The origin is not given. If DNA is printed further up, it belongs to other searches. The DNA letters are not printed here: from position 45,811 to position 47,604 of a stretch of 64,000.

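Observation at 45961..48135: Split RNA end-healing and sealing cassette: kinase-ligase fusion plus separate metallophosphoesterase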

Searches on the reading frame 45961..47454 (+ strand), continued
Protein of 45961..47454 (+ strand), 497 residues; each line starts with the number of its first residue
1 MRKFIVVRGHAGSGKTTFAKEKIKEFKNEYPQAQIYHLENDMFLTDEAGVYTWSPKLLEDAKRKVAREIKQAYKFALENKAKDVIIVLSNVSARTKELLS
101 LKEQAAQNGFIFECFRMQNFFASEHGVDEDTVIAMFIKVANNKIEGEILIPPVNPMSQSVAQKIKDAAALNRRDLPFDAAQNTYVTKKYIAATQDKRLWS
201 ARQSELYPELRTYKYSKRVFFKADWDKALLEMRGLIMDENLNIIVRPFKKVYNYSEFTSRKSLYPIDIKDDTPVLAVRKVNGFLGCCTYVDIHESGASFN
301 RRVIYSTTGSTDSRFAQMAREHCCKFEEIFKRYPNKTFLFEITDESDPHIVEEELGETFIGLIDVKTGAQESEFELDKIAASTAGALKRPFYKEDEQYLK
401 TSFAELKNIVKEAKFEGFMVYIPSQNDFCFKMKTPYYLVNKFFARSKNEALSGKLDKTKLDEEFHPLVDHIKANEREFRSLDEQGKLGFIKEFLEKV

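Call 18: find_encoding_contigs(protein=P0035, flank=8000, max_places=2)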
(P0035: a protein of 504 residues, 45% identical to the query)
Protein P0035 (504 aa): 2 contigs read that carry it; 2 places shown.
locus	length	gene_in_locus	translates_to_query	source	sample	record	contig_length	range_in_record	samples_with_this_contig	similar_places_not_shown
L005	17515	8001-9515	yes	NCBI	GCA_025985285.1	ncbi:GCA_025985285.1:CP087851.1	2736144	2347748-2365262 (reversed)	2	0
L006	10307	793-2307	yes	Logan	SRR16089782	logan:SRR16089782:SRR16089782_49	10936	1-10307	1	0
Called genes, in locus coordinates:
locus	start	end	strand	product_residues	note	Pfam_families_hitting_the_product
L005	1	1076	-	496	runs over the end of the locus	PF02789:Peptidase_M17_N (faint), PF00883:Peptidase_M17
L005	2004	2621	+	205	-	-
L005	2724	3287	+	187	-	-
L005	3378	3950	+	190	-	-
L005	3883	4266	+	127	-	-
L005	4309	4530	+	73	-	-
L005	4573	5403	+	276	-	-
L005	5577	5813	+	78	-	PF17210:SdrD_B (weak), PF22904:NOMO1-like_2nd (weak), PF13620:CarboxypepD_reg (weak)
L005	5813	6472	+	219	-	-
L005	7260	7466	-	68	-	-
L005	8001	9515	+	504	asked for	PF09511:RNA_lig_T4_1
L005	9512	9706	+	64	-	-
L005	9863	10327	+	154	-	-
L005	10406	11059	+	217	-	-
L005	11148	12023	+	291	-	-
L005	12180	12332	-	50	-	-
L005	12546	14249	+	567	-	PF00501:AMP-binding, PF13193:AMP-binding_C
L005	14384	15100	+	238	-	PF01138:RNase_PH, PF03725:RNase_PH_C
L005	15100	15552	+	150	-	-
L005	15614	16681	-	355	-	-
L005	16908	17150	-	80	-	PF09526:DUF2387 (weak)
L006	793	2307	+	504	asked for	PF09511:RNA_lig_T4_1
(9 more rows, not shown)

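Call 19: find_encoding_contigs(protein=P0108, flank=8000, max_places=2)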
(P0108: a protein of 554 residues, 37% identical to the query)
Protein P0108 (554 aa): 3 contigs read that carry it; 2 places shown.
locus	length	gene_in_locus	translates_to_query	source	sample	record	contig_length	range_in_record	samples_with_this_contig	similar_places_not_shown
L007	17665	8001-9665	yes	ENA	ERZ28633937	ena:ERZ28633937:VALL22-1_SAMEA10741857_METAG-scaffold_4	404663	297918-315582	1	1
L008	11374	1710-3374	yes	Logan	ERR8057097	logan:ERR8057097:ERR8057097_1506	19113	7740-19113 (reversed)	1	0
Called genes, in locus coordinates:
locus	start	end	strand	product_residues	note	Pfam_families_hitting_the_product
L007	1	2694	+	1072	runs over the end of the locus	PF10412:TrwB_AAD_bind (faint), PF12696:TraG-D_C (weak)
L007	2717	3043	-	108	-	-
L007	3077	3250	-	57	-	-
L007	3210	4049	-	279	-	-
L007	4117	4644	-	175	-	-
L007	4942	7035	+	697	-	PF00140:Sigma70_r1_2 (weak), PF04546:Sigma70_ner, PF04542:Sigma70_r2, PF04539:Sigma70_r3, PF04545:Sigma70_r4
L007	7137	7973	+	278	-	-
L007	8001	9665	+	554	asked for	-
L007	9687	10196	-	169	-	PF00186:DHFR_1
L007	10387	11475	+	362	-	PF23127:DotM_C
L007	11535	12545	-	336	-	-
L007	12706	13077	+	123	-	-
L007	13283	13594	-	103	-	-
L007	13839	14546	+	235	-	PF00072:Response_reg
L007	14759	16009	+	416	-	-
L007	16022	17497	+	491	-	-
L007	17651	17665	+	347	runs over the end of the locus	-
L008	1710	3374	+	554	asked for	-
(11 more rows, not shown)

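Call 20: find_encoding_contigs(protein=P0096, flank=8000, max_places=1)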
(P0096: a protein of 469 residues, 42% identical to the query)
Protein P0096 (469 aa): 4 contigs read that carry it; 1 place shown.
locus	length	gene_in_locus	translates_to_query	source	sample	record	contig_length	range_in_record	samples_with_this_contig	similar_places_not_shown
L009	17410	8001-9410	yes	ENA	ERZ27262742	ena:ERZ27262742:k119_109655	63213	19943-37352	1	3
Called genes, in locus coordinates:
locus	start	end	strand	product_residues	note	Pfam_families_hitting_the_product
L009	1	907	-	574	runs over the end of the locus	PF03235:GmrSD_N, PF07510:GmrSD_C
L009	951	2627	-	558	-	PF00317:Ribonuc_red_lgN (weak), PF02867:Ribonuc_red_lgC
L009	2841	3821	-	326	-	PF00268:Ribonuc_red_sm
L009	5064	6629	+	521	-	PF05731:TROVE (faint), PF25045:vWA_Ro60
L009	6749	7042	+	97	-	-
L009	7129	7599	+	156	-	PF20935:DUF6847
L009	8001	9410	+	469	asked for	PF13671:AAA_33 (faint), PF09511:RNA_lig_T4_1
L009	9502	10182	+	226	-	PF22491:DUF6988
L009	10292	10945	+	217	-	-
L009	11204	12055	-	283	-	PF18348:SH3_16, PF00877:NLPC_P60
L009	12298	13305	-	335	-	PF00316:FBPase, PF18913:FBPase_C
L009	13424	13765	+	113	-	PF08274:Zn_Ribbon_YjdM, PF03831:YjdM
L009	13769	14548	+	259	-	PF01168:Ala_racemase_N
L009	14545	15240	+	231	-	-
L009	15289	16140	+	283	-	PF08543:Phos_pyr_kin, PF00294:PfkB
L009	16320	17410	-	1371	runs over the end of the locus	PF10101:DUF2339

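Call 21: find_encoding_contigs(protein=P0116, flank=8000, max_places=1)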
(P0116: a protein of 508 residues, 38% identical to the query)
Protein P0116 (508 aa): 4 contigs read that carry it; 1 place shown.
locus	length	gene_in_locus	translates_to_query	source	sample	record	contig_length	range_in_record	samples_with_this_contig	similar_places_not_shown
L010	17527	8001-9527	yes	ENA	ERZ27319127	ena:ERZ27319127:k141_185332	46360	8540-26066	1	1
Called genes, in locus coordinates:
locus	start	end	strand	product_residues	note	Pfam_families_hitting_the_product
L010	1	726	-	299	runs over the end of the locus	PF02086:MethyltransfD12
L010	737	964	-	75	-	-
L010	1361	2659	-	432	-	PF01385:OrfB_IS605, PF07282:Cas12f1-like_TNB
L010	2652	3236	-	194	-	PF00239:Resolvase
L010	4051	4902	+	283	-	-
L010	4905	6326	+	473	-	PF13481:AAA_25 (weak), PF03796:DnaB_C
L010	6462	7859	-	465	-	PF14284:PcfJ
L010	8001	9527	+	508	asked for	PF13671:AAA_33 (weak), PF09511:RNA_lig_T4_1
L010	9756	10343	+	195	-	-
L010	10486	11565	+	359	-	-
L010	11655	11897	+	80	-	-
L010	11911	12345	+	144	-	-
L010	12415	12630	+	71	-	-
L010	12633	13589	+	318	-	PF00149:Metallophos (weak), PF12850:Metallophos_2 (weak)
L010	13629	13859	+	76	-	-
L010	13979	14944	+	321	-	-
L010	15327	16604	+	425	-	PF14239:RRXRR, PF01844:HNH, PF13395:HNH_4 (weak), PF14279:HNH_5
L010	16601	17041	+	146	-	-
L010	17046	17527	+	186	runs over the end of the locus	-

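Call 22: find_encoding_contigs(protein=P0086, flank=8000, max_places=1)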
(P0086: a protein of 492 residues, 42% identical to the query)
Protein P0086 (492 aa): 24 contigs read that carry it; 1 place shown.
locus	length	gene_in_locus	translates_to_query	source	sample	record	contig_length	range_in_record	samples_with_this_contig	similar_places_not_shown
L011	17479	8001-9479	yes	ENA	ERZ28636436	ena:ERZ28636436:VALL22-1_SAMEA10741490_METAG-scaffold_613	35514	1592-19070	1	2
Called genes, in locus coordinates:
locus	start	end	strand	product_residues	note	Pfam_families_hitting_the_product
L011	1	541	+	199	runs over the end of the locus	-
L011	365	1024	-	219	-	-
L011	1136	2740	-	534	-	PF06956:RtcR, PF00158:Sigma54_activat, PF01078:Mg_chelatase (faint), PF13191:AAA_16 (faint), PF14532:Sigma54_activ_2, PF00004:AAA (weak), PF07728:AAA_5 (weak), PF25601:AAA_lid_14 (weak)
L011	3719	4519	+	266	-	-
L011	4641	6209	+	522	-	PF05731:TROVE (faint), PF05762:VWA_CoxE (weak), PF25045:vWA_Ro60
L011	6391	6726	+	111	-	-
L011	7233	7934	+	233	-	PF22491:DUF6988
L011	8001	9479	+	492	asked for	PF13671:AAA_33, PF09511:RNA_lig_T4_1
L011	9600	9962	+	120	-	PF24574:Nm-ACP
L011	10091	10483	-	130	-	PF00380:Ribosomal_S9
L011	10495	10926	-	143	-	PF00572:Ribosomal_L13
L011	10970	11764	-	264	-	PF00535:Glycos_transf_2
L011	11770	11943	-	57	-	-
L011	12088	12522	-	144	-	-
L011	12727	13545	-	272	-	PF00149:Metallophos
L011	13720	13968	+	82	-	PF01370:Epimerase, PF13460:NAD_binding_10 (weak)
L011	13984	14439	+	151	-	PF01370:Epimerase (weak)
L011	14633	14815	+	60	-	-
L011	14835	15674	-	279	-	PF01370:Epimerase, PF04321:RmlD_sub_bind (weak), PF13460:NAD_binding_10 (weak)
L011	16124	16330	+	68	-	-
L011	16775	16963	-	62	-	-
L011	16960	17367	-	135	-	PF04134:DCC1-like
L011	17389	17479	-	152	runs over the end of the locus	-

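Call 23: find_encoding_contigs(protein=P0005, flank=8000, max_places=1)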
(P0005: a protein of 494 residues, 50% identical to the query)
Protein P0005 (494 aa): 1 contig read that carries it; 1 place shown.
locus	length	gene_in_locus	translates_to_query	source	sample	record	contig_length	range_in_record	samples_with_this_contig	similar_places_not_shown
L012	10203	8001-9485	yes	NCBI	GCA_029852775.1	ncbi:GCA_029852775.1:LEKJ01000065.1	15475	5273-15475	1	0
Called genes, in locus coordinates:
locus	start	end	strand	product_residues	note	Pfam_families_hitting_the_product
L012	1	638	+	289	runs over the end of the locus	PF01148:CTP_transf_1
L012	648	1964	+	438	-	PF02163:Peptidase_M50, PF00595:PDZ (weak), PF13180:PDZ_2 (weak), PF17820:PDZ_6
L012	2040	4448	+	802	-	PF08479:POTRA_2 (faint), PF07244:POTRA, PF01103:Omp85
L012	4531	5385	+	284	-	-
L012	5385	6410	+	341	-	PF04613:LpxD, PF00132:Hexapep (weak), PF25084:LbH_EIF2B, PF25087:GMPPB_C (weak), PF00132:Hexapep, PF14602:Hexapep_2, PF00132:Hexapep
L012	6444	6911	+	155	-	PF22817:ApeP-like, PF07977:FabA, PF22818:ApeI-like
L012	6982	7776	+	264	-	PF00132:Hexapep (weak), PF25084:LbH_EIF2B (faint), PF25087:GMPPB_C, PF00132:Hexapep, PF13720:Acetyltransf_11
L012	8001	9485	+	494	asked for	PF09511:RNA_lig_T4_1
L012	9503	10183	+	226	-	-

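Call 32: search_solved_structures(query=A1, max_evalue=1, show_alignments=3)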
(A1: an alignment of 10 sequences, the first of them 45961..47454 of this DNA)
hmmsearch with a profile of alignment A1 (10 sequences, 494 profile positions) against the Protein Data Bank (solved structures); distinct sequences matched with E-value up to 1: 12.
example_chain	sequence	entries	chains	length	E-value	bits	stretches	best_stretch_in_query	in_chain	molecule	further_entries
4gp6_A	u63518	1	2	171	0.014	17.6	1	4-45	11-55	Metallophosphoesterase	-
1ly1_A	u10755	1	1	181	0.016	17.3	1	1-112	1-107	polynucleotide kinase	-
4mde_A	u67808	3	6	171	0.019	17.2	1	4-45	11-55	Metallophosphoesterase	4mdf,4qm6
4gp7_A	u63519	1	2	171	0.025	16.7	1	4-45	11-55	Metallophosphoesterase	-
4jst_A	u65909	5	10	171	0.027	16.6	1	4-45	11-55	Metallophosphoesterase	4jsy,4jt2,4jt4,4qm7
6c2u_A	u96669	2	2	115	0.031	16.4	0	4-42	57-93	phosphate-loop protein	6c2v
1ltq_A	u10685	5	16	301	0.05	15.7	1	1-78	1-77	POLYNUCLEOTIDE KINASE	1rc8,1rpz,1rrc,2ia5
6wmr_S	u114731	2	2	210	0.37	12.9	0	442-479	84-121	Stringent starvation protein A | Glutathione S-transferase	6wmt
5u51_C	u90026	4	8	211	0.37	12.9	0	442-479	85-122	Stringent starvation protein A | Stringent starvation protein A, regulator of transcription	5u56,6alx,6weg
9y3v_K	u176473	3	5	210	0.46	12.6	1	5-54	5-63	Uridine kinase P10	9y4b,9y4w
7xc2_C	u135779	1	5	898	0.48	12.5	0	4-101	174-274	CNL9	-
7xe0_A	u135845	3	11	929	0.54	12.3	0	4-101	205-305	Sr35 | CNL9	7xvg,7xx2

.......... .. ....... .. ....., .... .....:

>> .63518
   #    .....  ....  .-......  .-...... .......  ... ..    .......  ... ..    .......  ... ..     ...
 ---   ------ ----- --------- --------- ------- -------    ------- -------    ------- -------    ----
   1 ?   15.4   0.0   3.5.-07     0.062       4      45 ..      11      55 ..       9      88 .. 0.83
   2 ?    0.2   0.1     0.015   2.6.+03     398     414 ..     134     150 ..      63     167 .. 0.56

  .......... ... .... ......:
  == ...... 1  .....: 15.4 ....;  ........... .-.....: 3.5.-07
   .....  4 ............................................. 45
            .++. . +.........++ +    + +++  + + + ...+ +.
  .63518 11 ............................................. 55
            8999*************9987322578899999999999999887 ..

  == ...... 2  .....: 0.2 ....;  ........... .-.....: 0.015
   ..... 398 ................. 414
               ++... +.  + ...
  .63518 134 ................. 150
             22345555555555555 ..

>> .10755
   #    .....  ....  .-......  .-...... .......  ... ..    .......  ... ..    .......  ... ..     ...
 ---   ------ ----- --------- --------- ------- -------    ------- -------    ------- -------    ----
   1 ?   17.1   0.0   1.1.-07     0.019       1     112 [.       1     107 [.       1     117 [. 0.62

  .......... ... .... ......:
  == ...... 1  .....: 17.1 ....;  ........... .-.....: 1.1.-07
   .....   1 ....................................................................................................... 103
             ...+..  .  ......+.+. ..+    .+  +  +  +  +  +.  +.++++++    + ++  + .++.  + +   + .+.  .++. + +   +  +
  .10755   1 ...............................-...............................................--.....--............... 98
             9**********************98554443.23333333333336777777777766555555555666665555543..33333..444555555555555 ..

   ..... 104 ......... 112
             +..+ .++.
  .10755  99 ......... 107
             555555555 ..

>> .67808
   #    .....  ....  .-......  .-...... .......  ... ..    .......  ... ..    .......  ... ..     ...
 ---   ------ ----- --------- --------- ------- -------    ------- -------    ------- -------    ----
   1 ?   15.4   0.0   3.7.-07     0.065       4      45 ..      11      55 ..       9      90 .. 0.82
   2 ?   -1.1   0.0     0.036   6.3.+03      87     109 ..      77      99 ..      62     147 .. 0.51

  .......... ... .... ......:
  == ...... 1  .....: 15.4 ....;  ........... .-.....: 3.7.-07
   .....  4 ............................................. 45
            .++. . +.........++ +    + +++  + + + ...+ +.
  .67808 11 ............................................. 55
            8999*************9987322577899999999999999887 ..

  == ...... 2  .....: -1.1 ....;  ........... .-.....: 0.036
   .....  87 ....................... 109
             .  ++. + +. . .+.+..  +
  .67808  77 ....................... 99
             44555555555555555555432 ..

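Call 45: predict_structure(alignment_id=A2)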
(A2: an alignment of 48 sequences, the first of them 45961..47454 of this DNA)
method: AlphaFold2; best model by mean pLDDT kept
length: 497 residues; sequences in the alignment: 48
mean_pLDDT: 90.8   pTM: 0.79
mean pLDDT of the five models: 90.8, 90.4, 89.6, 89.5, 88.2
residues with pLDDT >= 90: 313; 70-90: 182; 50-70: 2; < 50: 0
segments of 3 or more residues with pLDDT < 50: none
pLDDT, mean of each block of 10 residues (from residue 1): 96 93 97 96 87 84 95 96 96 87 96 95 81 86 91 90 84 89 93 83 94 92 90 95 95 88 85 95 97 91 95 96 98 98 88 93 96 94 94 85 95 92 83 89 75 84 85 92 87 85
secondary structure, 60 per line:
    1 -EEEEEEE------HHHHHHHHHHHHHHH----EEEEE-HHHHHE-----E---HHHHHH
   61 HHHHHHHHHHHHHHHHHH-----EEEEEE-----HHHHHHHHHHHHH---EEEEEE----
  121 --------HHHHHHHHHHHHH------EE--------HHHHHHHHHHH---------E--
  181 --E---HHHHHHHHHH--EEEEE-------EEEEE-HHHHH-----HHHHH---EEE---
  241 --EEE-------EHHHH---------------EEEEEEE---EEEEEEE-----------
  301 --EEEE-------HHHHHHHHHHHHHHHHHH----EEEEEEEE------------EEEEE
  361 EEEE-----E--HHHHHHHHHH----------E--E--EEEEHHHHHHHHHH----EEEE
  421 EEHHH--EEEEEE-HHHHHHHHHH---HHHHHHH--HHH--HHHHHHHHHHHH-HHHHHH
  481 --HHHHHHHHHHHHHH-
elements in order: E2-8 H15-29 E34-38 H40-44 H55-78 E84-89 H95-107 E111-116 H129-141 H158-168 H187-196 E199-203 E211-215 H217-221 H227-231 E235-237 E243-245 H254-257 E273-279 E283-289 E303-306 H314-331 E336-343 E356-364 H373-382 E399-402 H403-412 E417-422 E428-433 H435-444 H448-454 H462-473 H475-480 H483-496
